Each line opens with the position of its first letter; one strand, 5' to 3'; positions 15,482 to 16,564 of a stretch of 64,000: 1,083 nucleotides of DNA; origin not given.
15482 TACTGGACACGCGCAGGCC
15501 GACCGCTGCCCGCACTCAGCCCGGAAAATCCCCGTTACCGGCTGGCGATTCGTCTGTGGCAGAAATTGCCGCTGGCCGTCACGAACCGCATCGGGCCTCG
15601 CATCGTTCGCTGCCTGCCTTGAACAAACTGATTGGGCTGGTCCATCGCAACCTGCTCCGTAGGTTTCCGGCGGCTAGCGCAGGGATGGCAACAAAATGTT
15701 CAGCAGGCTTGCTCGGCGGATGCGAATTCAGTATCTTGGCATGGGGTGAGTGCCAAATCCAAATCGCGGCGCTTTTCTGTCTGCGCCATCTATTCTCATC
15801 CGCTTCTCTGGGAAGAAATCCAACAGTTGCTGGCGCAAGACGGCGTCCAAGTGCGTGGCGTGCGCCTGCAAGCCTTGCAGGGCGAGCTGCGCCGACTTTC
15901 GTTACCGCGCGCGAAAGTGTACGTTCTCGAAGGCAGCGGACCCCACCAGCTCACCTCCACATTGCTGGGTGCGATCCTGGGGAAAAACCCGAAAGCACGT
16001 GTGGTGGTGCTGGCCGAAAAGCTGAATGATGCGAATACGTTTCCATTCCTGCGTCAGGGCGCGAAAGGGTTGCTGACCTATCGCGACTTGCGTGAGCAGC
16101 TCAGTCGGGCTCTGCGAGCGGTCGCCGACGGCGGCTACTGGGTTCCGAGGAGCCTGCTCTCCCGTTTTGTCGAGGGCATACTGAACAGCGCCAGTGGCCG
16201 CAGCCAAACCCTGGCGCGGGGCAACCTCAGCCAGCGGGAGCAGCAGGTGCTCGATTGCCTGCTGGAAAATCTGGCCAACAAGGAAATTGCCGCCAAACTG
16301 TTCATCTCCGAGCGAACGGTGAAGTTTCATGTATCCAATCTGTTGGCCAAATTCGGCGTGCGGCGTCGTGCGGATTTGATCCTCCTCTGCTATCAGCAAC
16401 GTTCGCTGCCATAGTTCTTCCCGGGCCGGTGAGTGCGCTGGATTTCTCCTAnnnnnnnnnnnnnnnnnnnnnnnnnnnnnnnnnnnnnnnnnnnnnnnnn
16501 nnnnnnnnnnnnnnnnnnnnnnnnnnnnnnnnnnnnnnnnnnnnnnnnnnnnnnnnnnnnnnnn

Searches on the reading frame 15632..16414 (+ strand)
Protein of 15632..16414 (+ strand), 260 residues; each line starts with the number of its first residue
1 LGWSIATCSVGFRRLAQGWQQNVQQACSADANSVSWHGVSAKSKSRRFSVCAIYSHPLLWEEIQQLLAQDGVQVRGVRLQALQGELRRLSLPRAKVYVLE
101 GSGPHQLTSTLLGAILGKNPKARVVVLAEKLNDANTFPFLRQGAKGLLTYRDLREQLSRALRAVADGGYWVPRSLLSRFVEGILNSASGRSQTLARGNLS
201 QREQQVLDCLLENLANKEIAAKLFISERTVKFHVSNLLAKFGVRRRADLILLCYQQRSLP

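Call 71: search_protein_families(library=pfam, proteins=[window:15632-16414:+], max_evalue=0.0001)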
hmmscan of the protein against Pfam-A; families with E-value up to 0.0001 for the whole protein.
window:15632-16414:+ (260 aa): 1 family
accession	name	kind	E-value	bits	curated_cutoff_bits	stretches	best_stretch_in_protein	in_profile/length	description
PF00196.25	GerE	-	6.7e-20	70.9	23.5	1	198-251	2-55/57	Bacterial regulatory proteins, luxR family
